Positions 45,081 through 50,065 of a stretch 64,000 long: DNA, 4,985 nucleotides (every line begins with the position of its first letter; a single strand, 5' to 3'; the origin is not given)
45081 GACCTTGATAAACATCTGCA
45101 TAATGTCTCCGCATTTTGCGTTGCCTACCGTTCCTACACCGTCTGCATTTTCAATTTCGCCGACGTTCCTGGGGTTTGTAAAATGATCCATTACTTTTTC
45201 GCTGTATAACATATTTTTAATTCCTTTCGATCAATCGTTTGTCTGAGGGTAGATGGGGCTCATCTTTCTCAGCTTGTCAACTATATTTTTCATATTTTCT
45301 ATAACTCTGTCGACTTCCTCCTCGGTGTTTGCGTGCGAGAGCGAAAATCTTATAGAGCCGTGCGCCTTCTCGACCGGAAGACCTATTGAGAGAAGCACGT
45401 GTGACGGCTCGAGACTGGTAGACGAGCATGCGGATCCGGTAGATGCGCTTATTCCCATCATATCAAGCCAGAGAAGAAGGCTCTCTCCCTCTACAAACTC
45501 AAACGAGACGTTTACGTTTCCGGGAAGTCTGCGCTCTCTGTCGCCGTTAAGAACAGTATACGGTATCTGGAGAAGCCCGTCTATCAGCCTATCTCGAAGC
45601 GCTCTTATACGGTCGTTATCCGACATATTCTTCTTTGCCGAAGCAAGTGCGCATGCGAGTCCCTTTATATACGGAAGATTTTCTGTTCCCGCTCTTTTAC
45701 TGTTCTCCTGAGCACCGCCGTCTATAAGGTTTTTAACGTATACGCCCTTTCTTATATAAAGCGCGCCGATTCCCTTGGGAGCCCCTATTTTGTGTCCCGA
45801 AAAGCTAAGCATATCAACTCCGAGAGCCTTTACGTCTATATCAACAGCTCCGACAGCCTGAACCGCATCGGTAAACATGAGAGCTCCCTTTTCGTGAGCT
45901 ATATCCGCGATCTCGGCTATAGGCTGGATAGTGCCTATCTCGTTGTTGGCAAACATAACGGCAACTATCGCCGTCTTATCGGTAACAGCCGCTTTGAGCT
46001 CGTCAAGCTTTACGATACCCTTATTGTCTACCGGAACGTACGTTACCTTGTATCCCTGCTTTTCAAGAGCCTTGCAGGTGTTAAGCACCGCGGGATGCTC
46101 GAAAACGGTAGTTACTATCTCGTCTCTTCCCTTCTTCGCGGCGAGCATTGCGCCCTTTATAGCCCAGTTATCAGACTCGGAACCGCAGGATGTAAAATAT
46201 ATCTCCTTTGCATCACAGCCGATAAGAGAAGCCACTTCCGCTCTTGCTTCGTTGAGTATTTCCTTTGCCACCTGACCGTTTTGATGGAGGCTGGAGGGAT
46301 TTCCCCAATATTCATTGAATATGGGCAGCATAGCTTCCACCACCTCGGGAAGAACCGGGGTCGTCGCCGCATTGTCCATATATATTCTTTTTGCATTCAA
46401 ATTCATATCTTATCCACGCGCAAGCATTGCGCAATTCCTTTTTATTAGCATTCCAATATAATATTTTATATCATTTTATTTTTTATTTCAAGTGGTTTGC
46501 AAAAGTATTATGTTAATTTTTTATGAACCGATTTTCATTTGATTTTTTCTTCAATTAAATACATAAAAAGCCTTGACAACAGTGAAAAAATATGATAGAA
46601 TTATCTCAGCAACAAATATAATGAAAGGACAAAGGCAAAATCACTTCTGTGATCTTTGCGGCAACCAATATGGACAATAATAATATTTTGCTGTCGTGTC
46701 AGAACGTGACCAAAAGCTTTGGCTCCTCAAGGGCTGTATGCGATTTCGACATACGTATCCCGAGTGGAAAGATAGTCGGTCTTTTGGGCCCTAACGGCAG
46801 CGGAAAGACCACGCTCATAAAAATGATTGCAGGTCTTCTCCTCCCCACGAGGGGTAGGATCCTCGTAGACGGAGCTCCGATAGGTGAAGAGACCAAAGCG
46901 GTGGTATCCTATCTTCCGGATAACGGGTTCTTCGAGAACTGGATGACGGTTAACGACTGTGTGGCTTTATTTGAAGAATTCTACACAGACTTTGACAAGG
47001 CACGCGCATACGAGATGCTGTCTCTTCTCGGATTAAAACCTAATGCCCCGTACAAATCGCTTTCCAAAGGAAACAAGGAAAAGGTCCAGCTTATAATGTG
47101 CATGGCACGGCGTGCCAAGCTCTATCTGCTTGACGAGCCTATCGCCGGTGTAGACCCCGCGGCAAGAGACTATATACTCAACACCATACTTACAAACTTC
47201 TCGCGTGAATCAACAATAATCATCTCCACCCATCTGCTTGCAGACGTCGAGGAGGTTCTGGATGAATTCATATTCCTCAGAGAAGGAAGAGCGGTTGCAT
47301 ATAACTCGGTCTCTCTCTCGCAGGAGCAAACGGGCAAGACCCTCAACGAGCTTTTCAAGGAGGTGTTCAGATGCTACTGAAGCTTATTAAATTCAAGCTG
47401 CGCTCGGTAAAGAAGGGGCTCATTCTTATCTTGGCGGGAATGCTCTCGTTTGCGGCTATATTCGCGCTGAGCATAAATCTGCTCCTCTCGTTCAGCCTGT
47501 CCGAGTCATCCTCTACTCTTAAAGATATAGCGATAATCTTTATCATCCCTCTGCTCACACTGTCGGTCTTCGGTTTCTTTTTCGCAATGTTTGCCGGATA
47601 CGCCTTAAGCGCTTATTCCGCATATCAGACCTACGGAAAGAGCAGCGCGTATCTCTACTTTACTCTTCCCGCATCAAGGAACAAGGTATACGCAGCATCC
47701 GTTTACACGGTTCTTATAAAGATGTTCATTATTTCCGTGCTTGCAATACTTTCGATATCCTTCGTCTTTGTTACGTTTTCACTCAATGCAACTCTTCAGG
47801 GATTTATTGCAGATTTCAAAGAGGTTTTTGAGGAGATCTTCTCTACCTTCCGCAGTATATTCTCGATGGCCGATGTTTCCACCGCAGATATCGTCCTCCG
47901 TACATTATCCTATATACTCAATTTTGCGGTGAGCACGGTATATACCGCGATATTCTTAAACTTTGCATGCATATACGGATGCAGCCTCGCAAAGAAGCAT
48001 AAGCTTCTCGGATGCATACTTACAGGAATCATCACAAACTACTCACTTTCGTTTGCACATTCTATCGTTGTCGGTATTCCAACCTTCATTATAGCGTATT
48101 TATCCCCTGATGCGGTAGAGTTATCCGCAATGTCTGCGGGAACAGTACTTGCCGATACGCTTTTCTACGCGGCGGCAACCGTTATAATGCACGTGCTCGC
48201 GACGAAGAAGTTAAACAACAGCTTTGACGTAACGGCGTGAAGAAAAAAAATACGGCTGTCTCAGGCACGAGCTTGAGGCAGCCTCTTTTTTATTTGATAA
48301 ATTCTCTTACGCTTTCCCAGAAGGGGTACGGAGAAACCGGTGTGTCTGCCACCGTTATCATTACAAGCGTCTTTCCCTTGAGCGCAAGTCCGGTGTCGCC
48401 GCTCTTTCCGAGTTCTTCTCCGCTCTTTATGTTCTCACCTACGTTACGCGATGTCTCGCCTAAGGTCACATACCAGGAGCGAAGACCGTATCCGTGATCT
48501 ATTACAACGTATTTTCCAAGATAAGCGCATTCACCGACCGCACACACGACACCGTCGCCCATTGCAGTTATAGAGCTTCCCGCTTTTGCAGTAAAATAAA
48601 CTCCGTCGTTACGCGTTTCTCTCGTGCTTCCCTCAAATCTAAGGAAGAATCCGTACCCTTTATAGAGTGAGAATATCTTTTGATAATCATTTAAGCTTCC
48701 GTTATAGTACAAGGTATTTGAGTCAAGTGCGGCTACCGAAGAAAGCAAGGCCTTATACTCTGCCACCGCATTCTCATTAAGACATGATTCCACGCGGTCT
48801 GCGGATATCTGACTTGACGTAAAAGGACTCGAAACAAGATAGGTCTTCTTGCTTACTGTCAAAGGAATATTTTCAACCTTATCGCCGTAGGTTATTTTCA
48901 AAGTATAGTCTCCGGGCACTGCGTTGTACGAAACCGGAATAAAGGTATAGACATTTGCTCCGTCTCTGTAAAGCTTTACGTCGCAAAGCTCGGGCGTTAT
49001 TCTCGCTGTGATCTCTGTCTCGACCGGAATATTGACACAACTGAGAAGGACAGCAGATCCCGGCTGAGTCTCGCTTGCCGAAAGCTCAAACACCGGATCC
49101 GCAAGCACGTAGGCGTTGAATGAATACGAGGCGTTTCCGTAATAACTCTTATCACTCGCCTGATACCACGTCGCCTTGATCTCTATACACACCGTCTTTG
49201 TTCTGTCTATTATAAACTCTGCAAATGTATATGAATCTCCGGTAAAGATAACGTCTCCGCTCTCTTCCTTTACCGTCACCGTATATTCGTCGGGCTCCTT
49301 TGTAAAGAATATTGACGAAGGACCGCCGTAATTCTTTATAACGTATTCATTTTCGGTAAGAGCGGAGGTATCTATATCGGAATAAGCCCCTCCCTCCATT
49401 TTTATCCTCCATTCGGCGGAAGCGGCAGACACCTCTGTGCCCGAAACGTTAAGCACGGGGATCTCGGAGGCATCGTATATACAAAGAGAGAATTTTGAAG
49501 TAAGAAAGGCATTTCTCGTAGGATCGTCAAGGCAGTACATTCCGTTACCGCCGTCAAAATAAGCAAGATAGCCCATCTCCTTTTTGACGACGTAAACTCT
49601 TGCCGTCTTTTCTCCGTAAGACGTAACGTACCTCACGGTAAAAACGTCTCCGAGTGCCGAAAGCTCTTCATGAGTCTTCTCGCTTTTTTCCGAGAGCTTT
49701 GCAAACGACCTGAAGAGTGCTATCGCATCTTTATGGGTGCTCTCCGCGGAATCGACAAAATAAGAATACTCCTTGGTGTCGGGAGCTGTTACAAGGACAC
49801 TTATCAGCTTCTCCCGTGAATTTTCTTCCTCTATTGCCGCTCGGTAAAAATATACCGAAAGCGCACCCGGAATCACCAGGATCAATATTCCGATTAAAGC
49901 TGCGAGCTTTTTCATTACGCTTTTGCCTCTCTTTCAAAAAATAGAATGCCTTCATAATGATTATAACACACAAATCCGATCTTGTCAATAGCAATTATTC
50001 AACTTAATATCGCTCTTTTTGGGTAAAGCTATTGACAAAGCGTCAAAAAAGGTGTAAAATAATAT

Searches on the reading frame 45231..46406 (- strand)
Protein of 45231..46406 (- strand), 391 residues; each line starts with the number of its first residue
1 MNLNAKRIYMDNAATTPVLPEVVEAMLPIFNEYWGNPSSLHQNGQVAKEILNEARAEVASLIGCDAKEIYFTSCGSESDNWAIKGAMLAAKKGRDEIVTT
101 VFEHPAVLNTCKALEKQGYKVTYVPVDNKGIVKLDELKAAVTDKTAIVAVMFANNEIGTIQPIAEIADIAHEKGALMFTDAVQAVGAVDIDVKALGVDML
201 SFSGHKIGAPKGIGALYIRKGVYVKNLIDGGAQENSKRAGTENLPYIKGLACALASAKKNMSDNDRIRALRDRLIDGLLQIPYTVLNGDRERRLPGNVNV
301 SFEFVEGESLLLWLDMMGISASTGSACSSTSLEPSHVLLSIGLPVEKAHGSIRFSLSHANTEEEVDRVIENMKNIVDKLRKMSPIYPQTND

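Call 7: search_protein_families(library=pfam, proteins=[window:45231-46406:-], max_evalue=0.001)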
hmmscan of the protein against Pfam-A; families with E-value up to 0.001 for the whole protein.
window:45231-46406:- (391 aa): 4 families
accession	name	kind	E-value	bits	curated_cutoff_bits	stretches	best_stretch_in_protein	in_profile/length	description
PF00266.25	Aminotran_5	-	2e-86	290.7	21.5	1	8-368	1-371/371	Aminotransferase class-V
PF01041.23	DegT_DnrJ_EryC1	-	2.5e-10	40.6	19.8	1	82-203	51-171/360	DegT/DnrJ/EryC1/StrS aminotransferase family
PF01212.27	Beta_elim_lyase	-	6.4e-06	26.1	27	1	52-210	35-204/288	Beta-eliminating lyase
PF01053.26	Cys_Met_Meta_PP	-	0.00022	20.4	27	1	69-204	70-196/381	Cys/Met metabolism PLP-dependent enzyme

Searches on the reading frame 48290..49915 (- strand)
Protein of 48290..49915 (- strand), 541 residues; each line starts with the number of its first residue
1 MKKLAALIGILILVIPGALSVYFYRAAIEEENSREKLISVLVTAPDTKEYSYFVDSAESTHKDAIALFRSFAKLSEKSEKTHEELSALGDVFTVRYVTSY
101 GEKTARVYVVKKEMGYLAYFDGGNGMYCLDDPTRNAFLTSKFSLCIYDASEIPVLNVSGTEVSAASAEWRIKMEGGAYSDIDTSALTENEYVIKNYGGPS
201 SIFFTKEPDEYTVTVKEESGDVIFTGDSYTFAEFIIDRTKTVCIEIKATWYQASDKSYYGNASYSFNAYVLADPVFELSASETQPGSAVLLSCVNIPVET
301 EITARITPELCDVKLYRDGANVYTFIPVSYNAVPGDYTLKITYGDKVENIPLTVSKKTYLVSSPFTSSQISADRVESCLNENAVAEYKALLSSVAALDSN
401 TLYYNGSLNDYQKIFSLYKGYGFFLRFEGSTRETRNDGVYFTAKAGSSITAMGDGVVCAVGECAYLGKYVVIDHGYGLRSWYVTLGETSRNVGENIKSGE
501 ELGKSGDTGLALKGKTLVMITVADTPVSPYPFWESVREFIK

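Call 7: search_protein_families(library=pfam, proteins=[window:48290-49915:-], max_evalue=0.001)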
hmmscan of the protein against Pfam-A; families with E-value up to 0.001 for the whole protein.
window:48290-49915:- (541 aa): 1 family
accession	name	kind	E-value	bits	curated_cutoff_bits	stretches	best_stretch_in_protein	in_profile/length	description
PF01551.29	Peptidase_M23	-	2.7e-16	60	28.7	1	436-518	3-84/96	Peptidase family M23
